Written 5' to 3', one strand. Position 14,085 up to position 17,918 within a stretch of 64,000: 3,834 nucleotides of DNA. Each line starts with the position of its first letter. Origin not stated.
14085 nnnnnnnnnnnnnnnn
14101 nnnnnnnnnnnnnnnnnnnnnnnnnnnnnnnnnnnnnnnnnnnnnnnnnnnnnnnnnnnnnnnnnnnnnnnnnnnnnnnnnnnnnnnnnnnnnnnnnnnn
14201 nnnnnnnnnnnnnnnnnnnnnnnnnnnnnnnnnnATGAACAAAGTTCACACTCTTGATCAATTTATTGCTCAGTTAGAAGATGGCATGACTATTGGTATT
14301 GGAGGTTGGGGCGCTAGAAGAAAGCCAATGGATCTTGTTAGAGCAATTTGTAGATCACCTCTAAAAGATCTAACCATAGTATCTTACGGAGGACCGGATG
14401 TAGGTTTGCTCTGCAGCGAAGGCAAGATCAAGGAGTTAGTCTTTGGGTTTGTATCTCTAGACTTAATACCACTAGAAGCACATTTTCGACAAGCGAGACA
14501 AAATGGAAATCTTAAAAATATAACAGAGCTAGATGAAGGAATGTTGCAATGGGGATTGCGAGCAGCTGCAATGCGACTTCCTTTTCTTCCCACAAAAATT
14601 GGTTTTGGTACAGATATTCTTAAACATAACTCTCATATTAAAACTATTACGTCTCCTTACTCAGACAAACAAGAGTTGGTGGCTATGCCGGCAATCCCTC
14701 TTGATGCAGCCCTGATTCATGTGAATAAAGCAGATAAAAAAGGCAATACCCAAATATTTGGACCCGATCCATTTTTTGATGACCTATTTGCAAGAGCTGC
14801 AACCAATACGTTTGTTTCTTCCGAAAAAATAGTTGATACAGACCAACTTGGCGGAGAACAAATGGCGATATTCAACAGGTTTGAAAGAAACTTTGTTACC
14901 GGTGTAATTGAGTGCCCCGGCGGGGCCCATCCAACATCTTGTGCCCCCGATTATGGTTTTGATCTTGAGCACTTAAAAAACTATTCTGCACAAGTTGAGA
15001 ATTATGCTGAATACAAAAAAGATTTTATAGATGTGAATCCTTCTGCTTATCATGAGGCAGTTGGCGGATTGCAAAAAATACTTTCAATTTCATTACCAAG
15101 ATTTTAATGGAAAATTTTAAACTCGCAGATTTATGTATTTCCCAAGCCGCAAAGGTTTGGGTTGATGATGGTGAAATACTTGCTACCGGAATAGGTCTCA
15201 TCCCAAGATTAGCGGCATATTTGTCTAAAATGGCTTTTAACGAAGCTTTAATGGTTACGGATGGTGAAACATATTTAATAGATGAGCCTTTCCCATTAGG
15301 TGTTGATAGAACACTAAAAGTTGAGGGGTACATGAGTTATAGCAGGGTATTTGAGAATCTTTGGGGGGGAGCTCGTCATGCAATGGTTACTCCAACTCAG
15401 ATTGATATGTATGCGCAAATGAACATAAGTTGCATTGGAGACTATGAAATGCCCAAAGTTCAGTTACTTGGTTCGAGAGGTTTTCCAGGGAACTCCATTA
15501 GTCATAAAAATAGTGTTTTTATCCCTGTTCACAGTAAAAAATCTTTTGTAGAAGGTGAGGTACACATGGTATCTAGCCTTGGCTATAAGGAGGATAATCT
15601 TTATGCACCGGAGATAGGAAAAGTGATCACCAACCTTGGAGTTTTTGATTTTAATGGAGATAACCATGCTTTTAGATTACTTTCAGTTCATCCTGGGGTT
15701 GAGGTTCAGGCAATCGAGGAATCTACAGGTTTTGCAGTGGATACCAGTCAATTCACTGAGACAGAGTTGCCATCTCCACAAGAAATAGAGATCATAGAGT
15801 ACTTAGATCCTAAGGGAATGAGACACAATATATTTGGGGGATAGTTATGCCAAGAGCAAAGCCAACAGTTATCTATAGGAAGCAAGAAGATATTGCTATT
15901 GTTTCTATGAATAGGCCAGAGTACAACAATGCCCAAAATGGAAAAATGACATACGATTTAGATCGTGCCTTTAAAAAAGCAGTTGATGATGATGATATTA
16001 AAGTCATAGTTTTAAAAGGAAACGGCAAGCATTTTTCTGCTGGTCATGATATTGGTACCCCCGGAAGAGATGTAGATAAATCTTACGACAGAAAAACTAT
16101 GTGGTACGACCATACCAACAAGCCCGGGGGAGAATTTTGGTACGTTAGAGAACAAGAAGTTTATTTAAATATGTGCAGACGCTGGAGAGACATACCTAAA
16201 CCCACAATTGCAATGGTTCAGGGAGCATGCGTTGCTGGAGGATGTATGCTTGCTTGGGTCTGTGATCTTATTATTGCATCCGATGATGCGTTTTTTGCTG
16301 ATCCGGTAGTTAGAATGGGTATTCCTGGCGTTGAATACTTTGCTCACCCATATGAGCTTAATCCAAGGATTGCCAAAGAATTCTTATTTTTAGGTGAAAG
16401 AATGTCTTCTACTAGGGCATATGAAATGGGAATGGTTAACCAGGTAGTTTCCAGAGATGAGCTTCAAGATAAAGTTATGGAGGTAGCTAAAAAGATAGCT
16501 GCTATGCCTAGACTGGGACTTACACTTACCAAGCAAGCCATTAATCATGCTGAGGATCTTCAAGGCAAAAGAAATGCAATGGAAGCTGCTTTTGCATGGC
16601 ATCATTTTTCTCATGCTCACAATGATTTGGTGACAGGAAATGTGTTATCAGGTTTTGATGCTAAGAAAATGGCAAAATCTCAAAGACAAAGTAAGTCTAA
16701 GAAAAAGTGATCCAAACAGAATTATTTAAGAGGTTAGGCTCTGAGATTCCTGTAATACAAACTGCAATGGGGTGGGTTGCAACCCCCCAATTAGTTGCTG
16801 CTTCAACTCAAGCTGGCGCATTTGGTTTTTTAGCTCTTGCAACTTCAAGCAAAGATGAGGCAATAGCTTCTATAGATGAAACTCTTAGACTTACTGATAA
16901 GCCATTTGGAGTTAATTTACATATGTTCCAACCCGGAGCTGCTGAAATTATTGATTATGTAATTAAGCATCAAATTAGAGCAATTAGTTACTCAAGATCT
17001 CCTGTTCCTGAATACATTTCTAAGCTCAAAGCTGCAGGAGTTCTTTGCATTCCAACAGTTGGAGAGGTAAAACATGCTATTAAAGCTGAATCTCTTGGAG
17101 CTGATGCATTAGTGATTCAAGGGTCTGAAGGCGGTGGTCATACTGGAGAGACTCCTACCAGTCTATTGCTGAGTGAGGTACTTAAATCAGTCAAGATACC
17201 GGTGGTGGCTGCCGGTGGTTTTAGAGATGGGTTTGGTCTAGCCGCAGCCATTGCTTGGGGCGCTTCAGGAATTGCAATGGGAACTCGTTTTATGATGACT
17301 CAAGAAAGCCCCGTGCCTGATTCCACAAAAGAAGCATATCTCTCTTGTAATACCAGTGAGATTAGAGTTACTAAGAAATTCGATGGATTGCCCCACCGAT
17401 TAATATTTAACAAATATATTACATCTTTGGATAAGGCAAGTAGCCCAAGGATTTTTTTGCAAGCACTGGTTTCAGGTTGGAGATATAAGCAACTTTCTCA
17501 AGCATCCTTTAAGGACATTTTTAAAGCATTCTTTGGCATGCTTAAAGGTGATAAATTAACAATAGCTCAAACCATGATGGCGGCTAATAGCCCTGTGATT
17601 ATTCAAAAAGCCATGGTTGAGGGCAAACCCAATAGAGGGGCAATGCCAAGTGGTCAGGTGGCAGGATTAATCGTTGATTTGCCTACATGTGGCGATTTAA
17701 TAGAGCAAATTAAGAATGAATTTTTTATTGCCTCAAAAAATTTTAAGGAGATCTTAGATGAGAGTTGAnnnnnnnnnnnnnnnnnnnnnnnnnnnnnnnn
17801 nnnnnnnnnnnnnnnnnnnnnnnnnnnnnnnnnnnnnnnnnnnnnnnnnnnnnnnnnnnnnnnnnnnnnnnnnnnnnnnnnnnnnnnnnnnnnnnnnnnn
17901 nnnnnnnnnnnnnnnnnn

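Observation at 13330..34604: Steroid-nucleus / HIP (C/D-ring) catabolic gene set in a very AT-rich, compact genome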

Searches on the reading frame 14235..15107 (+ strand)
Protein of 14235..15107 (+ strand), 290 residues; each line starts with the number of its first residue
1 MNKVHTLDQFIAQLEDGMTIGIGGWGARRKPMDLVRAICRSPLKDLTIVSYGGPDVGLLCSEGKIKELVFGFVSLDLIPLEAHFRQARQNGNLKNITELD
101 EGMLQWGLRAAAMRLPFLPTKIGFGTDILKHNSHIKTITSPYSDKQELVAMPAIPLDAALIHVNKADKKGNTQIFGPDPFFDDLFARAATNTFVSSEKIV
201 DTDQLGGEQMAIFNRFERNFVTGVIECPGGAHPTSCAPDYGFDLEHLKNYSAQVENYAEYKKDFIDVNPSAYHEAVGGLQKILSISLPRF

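Call 3: search_protein_families(library=ncbifam, proteins=[window:14235-15107:+], max_evalue=0.00001)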
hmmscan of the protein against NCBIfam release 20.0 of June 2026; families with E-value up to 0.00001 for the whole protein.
window:14235-15107:+ (290 aa): 2 families
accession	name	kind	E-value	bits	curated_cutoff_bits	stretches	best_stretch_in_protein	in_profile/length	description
TIGR02429.1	pcaI_scoA_fam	subfamily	1.3e-17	63.8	128.5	1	4-210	6-206/222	3-oxoacid CoA-transferase subunit A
NF007394.0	PRK09920.1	equivalog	6.4e-12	45.6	315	1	2-209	3-202/219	acetate CoA-transferase subunit alpha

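Call 4: search_protein_families(library=pfam, proteins=[window:14235-15107:+], max_evalue=0.00001)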
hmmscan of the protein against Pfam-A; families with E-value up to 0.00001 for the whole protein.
window:14235-15107:+ (290 aa): 1 family
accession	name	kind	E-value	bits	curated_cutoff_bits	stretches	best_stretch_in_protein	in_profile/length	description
PF01144.29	CoA_trans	-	6.1e-30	104.7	23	1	6-203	3-197/217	Coenzyme A transferase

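Call 11: search_solved_structures(query=window:14235-15107:+, max_evalue=0.001, show_alignments=1)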
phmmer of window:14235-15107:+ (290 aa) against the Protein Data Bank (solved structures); distinct sequences matched with E-value up to 0.001: 17.
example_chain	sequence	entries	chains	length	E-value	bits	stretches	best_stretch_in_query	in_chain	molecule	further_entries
6co6_A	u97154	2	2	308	3.5e-73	249.3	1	5-255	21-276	Probable CoA-transferase alpha subunit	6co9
6coj_A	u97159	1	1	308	2.4e-72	246.5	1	5-255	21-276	Probable CoA-transferase alpha subunit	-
6con_A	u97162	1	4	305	5.7e-72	245.3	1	5-255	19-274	CoA-transferase subunit alpha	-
1poi_A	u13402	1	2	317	9.3e-20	74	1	3-253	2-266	GLUTACONATE COENZYME A-TRANSFERASE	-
5mzw_A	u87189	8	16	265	5.8e-18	68.1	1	6-257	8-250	Glutaconate CoA-transferase family, subunit A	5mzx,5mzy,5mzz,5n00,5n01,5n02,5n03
8k9h_B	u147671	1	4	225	1.1e-11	47.5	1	3-214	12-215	Acetoacetate:butyrate/acetate coenzyme A transferase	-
3dlx_A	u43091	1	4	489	1.7e-09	40.3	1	10-213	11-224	Succinyl-CoA:3-ketoacid-coenzyme A transferase 1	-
3rrl_A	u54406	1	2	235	1.7e-09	40.3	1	1-211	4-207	Succinyl-CoA:3-ketoacid-coenzyme A transferase subunit A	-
2nrc_A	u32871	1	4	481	2.8e-09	39.6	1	11-216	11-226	Succinyl-CoA:3-ketoacid-coenzyme A transferase 1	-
2nrb_A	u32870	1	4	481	2.8e-09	39.6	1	11-216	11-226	Succinyl-CoA:3-ketoacid-coenzyme A transferase 1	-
3cdk_A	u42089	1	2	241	3e-09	39.5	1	13-211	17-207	Succinyl-CoA:3-ketoacid-coenzyme A transferase subunit A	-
1ooz_A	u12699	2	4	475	5.1e-09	38.7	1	11-216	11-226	Succinyl-CoA:3-ketoacid-coenzyme A transferase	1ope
1m3e_A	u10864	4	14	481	5.3e-09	38.7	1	11-216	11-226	SUCCINYL-COA:3-KETOACID-COENZYME A TRANSFERASE | Succinyl-CoA:3-ketoacid-coenzyme A transferase, mitochondrial precursor | Succinyl-CoA:3-ketoacid-coenzyme A tr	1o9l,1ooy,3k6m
3oxo_A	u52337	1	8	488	5.5e-09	38.6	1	11-216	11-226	Succinyl-CoA:3-ketoacid-coenzyme A transferase 1, mitochondrial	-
1k6d_A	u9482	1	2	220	5e-08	35.5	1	3-208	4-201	ACETATE COA-TRANSFERASE ALPHA SUBUNIT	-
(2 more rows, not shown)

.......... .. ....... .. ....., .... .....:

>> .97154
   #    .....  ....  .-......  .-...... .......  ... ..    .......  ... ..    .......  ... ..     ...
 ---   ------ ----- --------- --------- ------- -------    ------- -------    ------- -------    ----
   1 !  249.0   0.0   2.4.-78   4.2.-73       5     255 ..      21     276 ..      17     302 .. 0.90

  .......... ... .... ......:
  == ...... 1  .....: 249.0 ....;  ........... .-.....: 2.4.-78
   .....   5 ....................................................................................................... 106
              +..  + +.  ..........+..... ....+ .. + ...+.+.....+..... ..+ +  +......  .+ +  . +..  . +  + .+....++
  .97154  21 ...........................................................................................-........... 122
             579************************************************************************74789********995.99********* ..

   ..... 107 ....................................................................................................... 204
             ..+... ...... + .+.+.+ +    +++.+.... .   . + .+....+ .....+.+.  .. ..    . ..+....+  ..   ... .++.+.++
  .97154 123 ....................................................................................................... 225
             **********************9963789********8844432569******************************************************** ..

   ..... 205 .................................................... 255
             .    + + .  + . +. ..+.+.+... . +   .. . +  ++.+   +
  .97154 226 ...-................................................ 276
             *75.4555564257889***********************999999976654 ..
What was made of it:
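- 14235..15107 (+): IpdA-like alpha subunit of the ring-opening hydrolase with a CoA-transferase fold. PDB 6CO6/6CON IpdA, E 3.5e-73, against glutaconate CoA-transferase at 9e-20 (call 11).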

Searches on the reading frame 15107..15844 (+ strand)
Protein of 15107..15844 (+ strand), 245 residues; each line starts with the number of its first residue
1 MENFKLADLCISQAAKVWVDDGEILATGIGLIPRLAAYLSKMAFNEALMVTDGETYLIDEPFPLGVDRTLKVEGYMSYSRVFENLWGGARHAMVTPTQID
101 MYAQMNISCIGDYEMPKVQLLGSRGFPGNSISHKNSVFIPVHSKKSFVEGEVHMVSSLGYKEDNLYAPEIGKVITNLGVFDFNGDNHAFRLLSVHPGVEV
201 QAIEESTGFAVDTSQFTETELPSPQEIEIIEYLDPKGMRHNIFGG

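Call 3: search_protein_families(library=ncbifam, proteins=[window:15107-15844:+], max_evalue=0.00001)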
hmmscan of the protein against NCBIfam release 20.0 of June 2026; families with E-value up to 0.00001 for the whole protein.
window:15107-15844:+ (245 aa): 0 families

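Call 4: search_protein_families(library=pfam, proteins=[window:15107-15844:+], max_evalue=0.00001)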
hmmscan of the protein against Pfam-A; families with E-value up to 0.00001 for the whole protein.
window:15107-15844:+ (245 aa): 0 families

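Call 12: search_solved_structures(query=window:15107-15844:+, max_evalue=0.01, show_alignments=1)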
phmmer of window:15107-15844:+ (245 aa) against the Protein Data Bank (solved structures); distinct sequences matched with E-value up to 0.01: 8.
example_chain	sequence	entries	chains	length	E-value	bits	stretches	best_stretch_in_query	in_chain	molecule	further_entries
6con_B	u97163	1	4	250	3.8e-43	151.2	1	7-240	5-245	CoA-transferase subunit beta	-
6co6_B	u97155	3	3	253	6.7e-40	140.6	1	7-240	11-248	Probable CoA-transferase beta subunit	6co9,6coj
1poi_B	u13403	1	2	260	4.2e-13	52.8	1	92-235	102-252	GLUTACONATE COENZYME A-TRANSFERASE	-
5n02_D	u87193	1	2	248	4.1e-07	33.2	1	14-244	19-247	Glutaconate CoA-transferase family, subunit B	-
5n01_D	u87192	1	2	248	4.2e-07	33.2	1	14-244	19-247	Glutaconate CoA-transferase family, subunit B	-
5n00_B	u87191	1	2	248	4.6e-07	33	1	15-244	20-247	Glutaconate CoA-transferase family, subunit B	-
5n03_D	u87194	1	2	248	5.2e-07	32.9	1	18-244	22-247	Glutaconate CoA-transferase family, subunit B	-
5mzw_D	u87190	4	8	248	6.2e-07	32.6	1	19-244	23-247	Glutaconate CoA-transferase family, subunit B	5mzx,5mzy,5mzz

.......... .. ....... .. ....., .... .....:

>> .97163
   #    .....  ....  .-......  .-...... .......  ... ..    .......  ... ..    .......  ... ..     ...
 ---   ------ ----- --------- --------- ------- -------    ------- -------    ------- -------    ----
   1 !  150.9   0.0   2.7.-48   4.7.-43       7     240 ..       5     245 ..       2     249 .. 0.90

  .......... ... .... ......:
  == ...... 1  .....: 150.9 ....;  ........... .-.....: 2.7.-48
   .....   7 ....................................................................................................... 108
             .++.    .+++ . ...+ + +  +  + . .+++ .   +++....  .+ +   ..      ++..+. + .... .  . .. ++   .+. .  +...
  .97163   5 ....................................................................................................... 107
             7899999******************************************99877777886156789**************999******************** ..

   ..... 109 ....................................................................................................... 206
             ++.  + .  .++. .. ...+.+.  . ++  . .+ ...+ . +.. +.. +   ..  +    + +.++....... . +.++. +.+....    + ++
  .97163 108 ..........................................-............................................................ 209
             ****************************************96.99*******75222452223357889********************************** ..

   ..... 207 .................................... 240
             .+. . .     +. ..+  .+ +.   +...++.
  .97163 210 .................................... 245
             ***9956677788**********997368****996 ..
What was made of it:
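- On IpdAB (COCHEA-CoA ring-C hydrolase with class I CoA-transferase fold): Beta: 151 bits to 6CON_B against 53 bits (calls 11, 12).
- Closest known: KstR2-regulon HIP catabolic genes of Mycobacterium tuberculosis / Rhodococcus jostii RHA1. Same: IpdAB similarity is very strong (calls 11, 12).
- IpdA and IpdB match solved IpdAB at E 3.5e-73 and 4e-43, far above the next family (calls 11, 12).
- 15107..15844 (+): IpdB-like beta subunit. PDB 6CON_B and 6CO6_B IpdB, E 4e-43 and 7e-40, against glutaconate CoA-transferase at 4e-13 (call 12).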

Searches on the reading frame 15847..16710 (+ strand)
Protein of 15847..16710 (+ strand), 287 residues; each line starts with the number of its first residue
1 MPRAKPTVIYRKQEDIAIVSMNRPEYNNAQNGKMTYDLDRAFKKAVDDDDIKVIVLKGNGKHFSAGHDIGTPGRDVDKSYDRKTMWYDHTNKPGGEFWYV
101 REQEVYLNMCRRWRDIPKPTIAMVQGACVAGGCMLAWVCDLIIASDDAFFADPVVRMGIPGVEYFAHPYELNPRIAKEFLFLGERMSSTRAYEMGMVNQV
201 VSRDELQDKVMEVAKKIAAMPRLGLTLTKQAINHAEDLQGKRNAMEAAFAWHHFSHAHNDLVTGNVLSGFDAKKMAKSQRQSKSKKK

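Call 3: search_protein_families(library=ncbifam, proteins=[window:15847-16710:+], max_evalue=0.00001)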
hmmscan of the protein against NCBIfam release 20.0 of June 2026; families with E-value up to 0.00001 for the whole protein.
window:15847-16710:+ (287 aa): 69 families (the best 25 are shown)
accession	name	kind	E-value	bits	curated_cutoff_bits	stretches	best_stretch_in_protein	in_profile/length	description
NF006140.0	PRK08290.1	subfamily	2.3e-135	450.4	280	1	6-286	8-291/292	enoyl-CoA hydratase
NF006128.0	PRK08272.1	subfamily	7.3e-45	153.5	257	1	6-248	13-262/308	crotonase/enoyl-CoA hydratase family protein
NF051848.1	EnCoAHydtEchA19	equivalog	3.8e-39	134.8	400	1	10-242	4-222/258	enoyl-CoA hydratase EchA19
NF004840.0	PRK06190.1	equivalog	4.1e-38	131.5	253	1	5-260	3-242/260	enoyl-CoA hydratase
NF042430.2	EnCoAhydt_DpgD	equivalog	1.6e-36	126.1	400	1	10-265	1-244/258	enoyl-CoA-hydratase DpgD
NF004475.0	PRK05809.1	subfamily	2.1e-36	125.7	394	1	8-237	6-219/260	short-chain-enoyl-CoA hydratase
NF006007.0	PRK08138.1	subfamily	8.6e-35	120.3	355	2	112-239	90-222/261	enoyl-CoA hydratase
NF006008.0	PRK08139.1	equivalog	4.1e-34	118.3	313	1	5-239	10-227/266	enoyl-CoA hydratase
NF006588.0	PRK09120.1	equivalog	9e-34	116.9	276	1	7-242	9-231/276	p-hydroxycinnamoyl CoA hydratase/lyase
NF006699.0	PRK09245.1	subfamily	6.3e-33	114.1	354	1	7-260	4-247/266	crotonase/enoyl-CoA hydratase family protein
NF004857.0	PRK06210.1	equivalog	2e-32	112.7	341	1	7-264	9-260/275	enoyl-CoA hydratase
NF004781.0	PRK06127.1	subfamily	3.7e-32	112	291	1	6-244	11-235/269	enoyl-CoA hydratase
NF005637.0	PRK07396.1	equivalog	7.3e-32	110.8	380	1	8-239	15-231/273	1,4-dihydroxy-2-naphthoyl-CoA synthase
NF009125.0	PRK12478.1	equivalog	2.1e-31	109.1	347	1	7-240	8-236/304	crotonase/enoyl-CoA hydratase family protein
NF046063.1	oxepin_alt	equivalog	2.6e-31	109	300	2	106-239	84-219/254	oxepin-CoA hydrolase, alternative type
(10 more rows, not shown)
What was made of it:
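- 15847..16710 (+): Crotonase of NCBIfam PRK08290 (candidate EchA20/ScdY-type ring hydrolase). 450 bits against a cut-off of 280 (call 3).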

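Call 4: search_protein_families(library=pfam, proteins=[window:15847-16710:+], max_evalue=0.00001)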
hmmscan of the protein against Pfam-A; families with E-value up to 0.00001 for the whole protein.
window:15847-16710:+ (287 aa): 2 families
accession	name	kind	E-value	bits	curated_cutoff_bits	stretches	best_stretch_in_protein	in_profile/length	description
PF00378.25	ECH_1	-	9.6e-43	146.7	27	2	104-251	75-223/251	Enoyl-CoA hydratase/isomerase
PF16113.10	ECH_2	-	2.1e-19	70.6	27.2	1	17-257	2-234/335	Enoyl-CoA hydratase/isomerase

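Call 46: search_solved_structures(query=window:15847-16710:+, max_evalue=1e-25)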
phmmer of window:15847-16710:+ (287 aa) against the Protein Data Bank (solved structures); distinct sequences matched with E-value up to 1e-25: 7.
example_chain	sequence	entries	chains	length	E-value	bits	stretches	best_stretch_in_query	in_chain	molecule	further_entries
3ome_A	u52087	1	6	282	2.3e-66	227.1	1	9-264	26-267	Enoyl-CoA hydratase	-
3t3w_A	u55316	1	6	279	2.9e-64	220.2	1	8-264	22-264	Enoyl-CoA hydratase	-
4k29_A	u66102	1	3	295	7.7e-38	133.5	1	8-249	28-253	Enoyl-CoA hydratase/isomerase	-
7eum_C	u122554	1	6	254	2.3e-26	95.8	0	116-256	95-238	Enoyl-CoA hydratase/isomerase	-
9ula_A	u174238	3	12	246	2.3e-26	95.8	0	116-253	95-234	Enoyl-CoA hydratase/isomerase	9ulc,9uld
28bq_A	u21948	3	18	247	2.4e-26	95.8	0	13-253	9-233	Enoyl-CoA hydratase/isomerase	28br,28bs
2pbp_A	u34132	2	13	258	7.1e-26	94.2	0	115-237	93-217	Enoyl-CoA hydratase subunit I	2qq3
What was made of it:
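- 15847..16710 (+): The best PDB matches are mycobacterial enoyl-CoA hydratases 3OME and 3T3W at 227 and 220 bits, with the next hit at 133 bits (call 46).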

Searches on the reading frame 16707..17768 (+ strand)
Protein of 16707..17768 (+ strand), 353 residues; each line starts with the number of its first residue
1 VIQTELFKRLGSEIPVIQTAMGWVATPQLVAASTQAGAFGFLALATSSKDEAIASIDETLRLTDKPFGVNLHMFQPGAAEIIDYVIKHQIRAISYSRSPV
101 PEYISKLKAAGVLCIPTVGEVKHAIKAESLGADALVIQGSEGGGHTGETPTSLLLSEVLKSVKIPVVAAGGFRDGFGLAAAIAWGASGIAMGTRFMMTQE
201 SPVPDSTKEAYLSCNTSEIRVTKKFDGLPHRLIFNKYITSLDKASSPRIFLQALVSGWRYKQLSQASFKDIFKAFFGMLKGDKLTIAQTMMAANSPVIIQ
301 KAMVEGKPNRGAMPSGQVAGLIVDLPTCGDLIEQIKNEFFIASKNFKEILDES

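Call 3: search_protein_families(library=ncbifam, proteins=[window:16707-17768:+], max_evalue=0.00001)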
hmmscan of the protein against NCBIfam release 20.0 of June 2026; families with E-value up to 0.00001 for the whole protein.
window:16707-17768:+ (353 aa): 2 families
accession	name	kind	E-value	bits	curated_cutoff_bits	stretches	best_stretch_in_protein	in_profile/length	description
TIGR03151.1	enACPred_II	equivalog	2e-62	211.2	453.1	1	4-339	2-300/307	enoyl-[acyl-carrier-protein] reductase FabK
TIGR01302.1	IMP_dehydrog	equivalog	8.7e-07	28.2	481.5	0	156-203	320-367/450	IMP dehydrogenase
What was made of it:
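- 16707..17768 (+): NMO-family flavoenzyme (candidate IpdC/ScdK-type enoyl reductase). The only NCBIfam match is FabK, below its cut-off (call 3).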

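Call 4: search_protein_families(library=pfam, proteins=[window:16707-17768:+], max_evalue=0.00001)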
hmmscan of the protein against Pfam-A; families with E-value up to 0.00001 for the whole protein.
window:16707-17768:+ (353 aa): 3 families
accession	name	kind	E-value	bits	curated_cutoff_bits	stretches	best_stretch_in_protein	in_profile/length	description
PF03060.21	NMO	-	3.9e-68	230.7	28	2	84-336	108-329/331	Nitronate monooxygenase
PF00478.31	IMPDH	-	2.6e-08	33.7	25.6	0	156-203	200-247/345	IMP dehydrogenase / GMP reductase domain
PF01070.24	FMN_dh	-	2.5e-06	27.2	24.9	1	111-197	219-307/350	FMN-dependent dehydrogenase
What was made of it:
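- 16707..17768 (+): Pfam NMO, 231 bits (call 4).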
